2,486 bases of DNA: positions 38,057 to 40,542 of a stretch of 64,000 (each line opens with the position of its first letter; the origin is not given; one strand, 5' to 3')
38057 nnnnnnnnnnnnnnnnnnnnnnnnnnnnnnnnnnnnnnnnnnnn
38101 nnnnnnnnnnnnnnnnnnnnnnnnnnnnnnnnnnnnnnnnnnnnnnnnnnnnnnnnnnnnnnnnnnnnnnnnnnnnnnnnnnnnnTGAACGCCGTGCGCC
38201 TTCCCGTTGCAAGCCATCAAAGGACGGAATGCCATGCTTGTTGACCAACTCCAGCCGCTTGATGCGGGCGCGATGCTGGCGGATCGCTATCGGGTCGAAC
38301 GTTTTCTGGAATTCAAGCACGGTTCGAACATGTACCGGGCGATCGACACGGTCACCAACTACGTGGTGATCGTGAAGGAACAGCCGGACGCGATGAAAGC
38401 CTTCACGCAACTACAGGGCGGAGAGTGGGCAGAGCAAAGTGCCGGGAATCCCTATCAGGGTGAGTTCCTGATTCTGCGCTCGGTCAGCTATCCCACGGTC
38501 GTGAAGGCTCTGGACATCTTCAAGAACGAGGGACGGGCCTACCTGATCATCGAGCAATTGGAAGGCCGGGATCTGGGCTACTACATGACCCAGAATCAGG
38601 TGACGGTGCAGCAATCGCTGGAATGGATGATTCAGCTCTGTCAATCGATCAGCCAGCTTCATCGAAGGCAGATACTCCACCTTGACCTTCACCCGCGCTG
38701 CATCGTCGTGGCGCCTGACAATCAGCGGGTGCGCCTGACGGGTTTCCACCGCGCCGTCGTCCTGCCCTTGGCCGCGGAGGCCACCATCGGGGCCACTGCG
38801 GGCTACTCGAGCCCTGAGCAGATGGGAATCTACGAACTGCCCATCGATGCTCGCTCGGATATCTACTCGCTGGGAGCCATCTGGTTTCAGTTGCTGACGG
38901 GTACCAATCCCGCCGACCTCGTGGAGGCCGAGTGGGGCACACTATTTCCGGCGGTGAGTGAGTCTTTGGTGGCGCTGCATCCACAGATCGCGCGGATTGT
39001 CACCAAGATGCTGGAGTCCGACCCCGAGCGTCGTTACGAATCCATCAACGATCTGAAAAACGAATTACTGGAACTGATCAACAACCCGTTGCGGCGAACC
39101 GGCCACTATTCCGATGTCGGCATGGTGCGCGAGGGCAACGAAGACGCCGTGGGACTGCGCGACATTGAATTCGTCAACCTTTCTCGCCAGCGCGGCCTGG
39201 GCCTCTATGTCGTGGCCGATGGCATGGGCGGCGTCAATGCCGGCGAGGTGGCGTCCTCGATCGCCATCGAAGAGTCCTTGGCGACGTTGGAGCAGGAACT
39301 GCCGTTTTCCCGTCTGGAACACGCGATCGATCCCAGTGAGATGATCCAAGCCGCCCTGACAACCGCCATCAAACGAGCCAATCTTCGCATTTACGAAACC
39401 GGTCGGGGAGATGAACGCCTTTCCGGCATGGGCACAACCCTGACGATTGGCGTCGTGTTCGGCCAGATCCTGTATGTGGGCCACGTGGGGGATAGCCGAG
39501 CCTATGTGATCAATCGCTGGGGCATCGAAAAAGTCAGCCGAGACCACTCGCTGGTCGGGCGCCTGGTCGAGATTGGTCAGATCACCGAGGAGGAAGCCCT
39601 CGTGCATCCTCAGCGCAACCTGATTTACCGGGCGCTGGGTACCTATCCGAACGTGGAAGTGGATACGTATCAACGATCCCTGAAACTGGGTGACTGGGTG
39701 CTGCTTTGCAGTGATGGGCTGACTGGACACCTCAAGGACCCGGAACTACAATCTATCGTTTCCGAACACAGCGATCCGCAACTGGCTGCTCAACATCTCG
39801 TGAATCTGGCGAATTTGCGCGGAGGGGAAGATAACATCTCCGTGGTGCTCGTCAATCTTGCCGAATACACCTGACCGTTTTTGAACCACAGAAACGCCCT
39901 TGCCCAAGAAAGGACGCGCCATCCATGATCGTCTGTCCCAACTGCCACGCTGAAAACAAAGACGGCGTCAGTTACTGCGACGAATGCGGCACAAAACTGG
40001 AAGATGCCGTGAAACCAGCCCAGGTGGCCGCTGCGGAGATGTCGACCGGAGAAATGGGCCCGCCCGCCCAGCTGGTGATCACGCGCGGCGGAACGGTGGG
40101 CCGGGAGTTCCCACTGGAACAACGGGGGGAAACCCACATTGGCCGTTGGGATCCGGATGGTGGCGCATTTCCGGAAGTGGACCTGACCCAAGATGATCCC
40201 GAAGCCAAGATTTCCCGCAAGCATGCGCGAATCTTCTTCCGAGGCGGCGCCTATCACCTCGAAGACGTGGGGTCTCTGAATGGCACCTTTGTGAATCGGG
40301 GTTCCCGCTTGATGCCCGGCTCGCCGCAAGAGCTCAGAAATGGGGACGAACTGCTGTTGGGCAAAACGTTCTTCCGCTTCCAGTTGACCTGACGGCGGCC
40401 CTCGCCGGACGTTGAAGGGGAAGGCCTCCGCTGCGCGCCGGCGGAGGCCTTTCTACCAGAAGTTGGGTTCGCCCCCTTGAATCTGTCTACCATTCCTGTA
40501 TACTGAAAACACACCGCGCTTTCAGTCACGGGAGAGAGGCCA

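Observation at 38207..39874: Pseudokinase-PP2C fusion protein in the Ser/Thr signalling cluster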

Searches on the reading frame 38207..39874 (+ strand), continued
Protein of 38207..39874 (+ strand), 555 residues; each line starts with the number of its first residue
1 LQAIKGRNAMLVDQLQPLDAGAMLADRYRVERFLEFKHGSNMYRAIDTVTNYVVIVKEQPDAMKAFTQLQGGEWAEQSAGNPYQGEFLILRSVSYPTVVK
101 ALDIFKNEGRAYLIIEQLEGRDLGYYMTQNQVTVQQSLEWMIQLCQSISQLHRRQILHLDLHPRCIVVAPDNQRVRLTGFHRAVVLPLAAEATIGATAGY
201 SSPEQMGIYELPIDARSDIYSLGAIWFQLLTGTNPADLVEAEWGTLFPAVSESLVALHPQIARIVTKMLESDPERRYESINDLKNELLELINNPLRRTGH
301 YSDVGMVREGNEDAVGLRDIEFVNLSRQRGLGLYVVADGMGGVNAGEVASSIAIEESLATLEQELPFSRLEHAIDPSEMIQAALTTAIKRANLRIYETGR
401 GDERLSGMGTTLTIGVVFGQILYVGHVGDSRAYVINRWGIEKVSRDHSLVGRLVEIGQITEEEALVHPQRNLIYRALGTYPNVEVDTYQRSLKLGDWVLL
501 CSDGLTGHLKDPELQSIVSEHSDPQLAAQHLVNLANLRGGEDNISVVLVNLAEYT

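Call 50: find_encoding_contigs(protein=P0101, flank=6000, max_places=1)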
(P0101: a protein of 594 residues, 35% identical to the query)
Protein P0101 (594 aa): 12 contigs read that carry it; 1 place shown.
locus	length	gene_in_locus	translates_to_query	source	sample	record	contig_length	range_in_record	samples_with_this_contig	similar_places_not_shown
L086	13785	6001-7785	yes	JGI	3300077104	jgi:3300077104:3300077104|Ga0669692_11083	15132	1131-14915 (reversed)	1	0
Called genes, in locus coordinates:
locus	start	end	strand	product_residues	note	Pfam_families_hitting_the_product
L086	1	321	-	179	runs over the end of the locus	?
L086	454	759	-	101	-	-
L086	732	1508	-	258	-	PF00142:Fer4_NifH (weak), PF01656:CbiA, PF06564:CBP_BcsQ, PF09140:MipZ, PF10609:ParA (weak), PF13614:AAA_31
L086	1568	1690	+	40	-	-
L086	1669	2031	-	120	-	PF17209:Hfq (weak), PF21979:Hfq_1 (weak)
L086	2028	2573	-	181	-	-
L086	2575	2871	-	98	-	PF20586:DUF6788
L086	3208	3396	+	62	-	-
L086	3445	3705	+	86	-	-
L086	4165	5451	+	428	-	PF00092:VWA, PF13519:VWA_2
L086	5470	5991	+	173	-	PF16697:Yop-YscD_cpl (weak), PF00498:FHA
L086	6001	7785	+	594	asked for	PF00069:Pkinase, PF07714:PK_Tyr_Ser-Thr, PF00481:PP2C, PF13672:PP2C_2, PF07228:SpoIIE (faint)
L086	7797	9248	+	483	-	PF00069:Pkinase, PF07714:PK_Tyr_Ser-Thr, PF03109:ABC1 (weak), PF06293:Kdo (weak)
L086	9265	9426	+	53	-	-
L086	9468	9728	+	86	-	-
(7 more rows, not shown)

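Call 51: find_encoding_contigs(protein=P0096, flank=6000, max_places=1)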
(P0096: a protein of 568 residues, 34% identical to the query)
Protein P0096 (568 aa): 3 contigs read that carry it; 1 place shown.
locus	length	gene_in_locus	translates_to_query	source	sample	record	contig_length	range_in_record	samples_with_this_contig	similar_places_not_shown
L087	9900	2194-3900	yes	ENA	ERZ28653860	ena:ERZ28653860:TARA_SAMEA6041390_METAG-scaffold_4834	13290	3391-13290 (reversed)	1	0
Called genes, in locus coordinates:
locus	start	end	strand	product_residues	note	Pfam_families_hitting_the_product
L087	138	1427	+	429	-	PF00092:VWA, PF13519:VWA_2, PF13768:VWA_3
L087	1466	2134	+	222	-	PF00498:FHA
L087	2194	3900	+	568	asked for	PF00069:Pkinase, PF07714:PK_Tyr_Ser-Thr, PF00481:PP2C, PF13672:PP2C_2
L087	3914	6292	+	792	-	PF00069:Pkinase, PF07714:PK_Tyr_Ser-Thr, PF01636:APH (faint), PF03109:ABC1 (weak)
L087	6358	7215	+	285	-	PF16697:Yop-YscD_cpl, PF00498:FHA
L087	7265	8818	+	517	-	PF00362:Integrin_beta (faint), PF00092:VWA, PF13519:VWA_2 (weak), PF25106:VWA_4, PF16697:Yop-YscD_cpl, PF00498:FHA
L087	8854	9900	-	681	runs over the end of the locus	-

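Call 52: find_encoding_contigs(protein=P0099, flank=6000, max_places=1)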
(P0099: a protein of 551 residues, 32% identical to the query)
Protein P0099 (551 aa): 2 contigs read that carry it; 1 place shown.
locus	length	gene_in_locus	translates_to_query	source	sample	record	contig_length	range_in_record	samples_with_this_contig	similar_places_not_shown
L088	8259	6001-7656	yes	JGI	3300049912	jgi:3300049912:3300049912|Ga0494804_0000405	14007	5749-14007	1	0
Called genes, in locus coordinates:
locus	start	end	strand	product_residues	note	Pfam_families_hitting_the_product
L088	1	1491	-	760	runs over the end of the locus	PF17963:Big_9 (faint), PF14292:SusE (faint), PF00041:fn3 (faint), PF25788:Ig_Rha78A_N, PF17892:Cadherin_5 (faint)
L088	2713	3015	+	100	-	-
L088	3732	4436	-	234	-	PF00498:FHA (weak), PF00486:Trans_reg_C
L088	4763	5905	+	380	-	PF12773:DZR (faint), PF13240:Zn_Ribbon_1 (faint), PF13248:Zn_ribbon_3 (faint), PF24460:DUF7575 (faint), PF00069:Pkinase, PF07714:PK_Tyr_Ser-Thr, PF03109:ABC1, PF24463:DUF7577 (weak), +1 more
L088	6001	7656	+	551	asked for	PF00069:Pkinase, PF07714:PK_Tyr_Ser-Thr (weak), PF00481:PP2C, PF13672:PP2C_2, PF07228:SpoIIE (faint)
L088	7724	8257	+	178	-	?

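Call 54: search_protein_families(library=padloc, proteins=[window:38234-39874:+], max_evalue=0.00001)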
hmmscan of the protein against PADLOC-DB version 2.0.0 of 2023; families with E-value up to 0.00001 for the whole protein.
window:38234-39874:+ (546 aa): 33 families (the best 25 are shown)
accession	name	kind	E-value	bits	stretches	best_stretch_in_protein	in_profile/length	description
PDLC04042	PD-T4-6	-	3.2e-32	110.3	1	13-286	5-277/292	-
PDLC04053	PD-T4-6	-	2e-31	107.6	1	18-282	10-272/311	-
PDLC04047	PD-T4-6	-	4.1e-31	106.3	1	55-282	39-273/327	-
PDLC04054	PD-T4-6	-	7.5e-30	102.5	1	11-276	5-268/347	-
PDLC04044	PD-T4-6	-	6.3e-28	96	1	13-282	28-293/372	-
PDLC03920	MkoA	-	2.7e-27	93.5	1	14-285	6-281/1112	-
PDLC04138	mad6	-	1.7e-26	91.3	1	76-287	101-319/659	mads_6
PDLC04060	PD-T4-6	-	4.5e-25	86.5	1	12-285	3-273/486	-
PDLC04057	PD-T4-6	-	1.2e-24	85.2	1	82-282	63-271/443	-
PDLC04043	PD-T4-6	-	7.8e-24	82.5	1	15-284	13-280/452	-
PDLC04041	PD-T4-6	-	5.3e-23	79.9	1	9-276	21-288/443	-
PDLC01088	C3a189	-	6.7e-23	79.1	1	87-270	58-250/840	kinase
PDLC04048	PD-T4-6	-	5e-21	73.4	1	11-275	4-266/354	-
PDLC04050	PD-T4-6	-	1.5e-20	71.6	1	84-283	120-328/480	-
PDLC04061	PD-T4-6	-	9.7e-20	69.5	1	97-294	90-296/510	-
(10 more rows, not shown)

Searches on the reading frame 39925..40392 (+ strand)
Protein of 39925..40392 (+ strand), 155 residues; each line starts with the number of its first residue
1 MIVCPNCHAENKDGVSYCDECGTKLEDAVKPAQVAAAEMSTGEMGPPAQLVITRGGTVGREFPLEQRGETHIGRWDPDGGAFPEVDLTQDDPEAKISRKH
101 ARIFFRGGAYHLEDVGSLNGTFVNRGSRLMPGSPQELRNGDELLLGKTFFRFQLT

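Call 3: search_protein_families(library=pfam, proteins=[window:39925-40392:+], max_evalue=0.01)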
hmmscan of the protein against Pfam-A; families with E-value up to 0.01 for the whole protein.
window:39925-40392:+ (155 aa): 7 families
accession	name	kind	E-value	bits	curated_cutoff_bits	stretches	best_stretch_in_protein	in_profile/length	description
PF00498.31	FHA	-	6.4e-16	59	20.7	1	72-146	3-67/67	FHA domain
PF13240.11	Zn_Ribbon_1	-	7.9e-08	32.3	25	1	4-25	2-23/23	zinc-ribbon domain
PF24463.1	DUF7577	-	1.8e-07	31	28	1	2-26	3-27/27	Domain of unknown function (DUF7577)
PF16697.10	Yop-YscD_cpl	-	1.2e-06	29.1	33.2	1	54-153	4-91/94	Inner membrane component of T3SS, cytoplasmic domain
PF12773.13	DZR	-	1.4e-05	25.6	27.3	1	4-26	1-23/45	Double zinc ribbon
PF13248.11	Zn_ribbon_3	-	0.00058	19.7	27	1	1-25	2-26/26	zinc-ribbon domain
PF08271.17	Zn_Ribbon_TF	-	0.0031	17.5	29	1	3-28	2-32/43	TFIIB zinc-binding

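Call 4: search_protein_families(library=ncbifam, proteins=[window:39925-40392:+], max_evalue=0.01)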
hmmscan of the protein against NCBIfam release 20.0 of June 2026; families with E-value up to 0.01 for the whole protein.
window:39925-40392:+ (155 aa): 7 families
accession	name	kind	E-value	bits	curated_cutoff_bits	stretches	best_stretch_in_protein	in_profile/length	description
NF041660.2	oxygluDhInhib_OdhI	equivalog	1.2e-14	54.3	200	1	36-148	25-123/130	oxoglutarate dehydrogenase inhibitor Odhl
NF049868.1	FhaB_Rv0019c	equivalog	2.3e-13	50.5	125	1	32-151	51-157/158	FHA domain-containing protein FhaB/FipA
TIGR03354.1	VI_FHA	hypoth_equivalog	3.3e-13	50.3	120.25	1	80-153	29-102/420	type VI secretion system-associated FHA domain protein TagH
NF052573.1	HisKinEspAMyxo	equivalog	4e-08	31.8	1400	1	32-153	11-120/755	serine histidine kinase EspA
NF011149.0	PRK14559.1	equivalog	0.00012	21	374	1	1-29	1-29/642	serine/threonine phosphatase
NF033760.1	gliding_GltG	equivalog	0.00039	19.1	650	1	94-151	41-95/650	adventurous gliding motility protein GltG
NF049953.1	ribbon_DG_selen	exception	0.0021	18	130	1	3-32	7-36/172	zinc ribbon-containing (seleno)protein DG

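Call 54: search_protein_families(library=padloc, proteins=[window:39925-40392:+], max_evalue=0.00001)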
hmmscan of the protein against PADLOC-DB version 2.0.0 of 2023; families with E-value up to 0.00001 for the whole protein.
window:39925-40392:+ (155 aa): 0 families
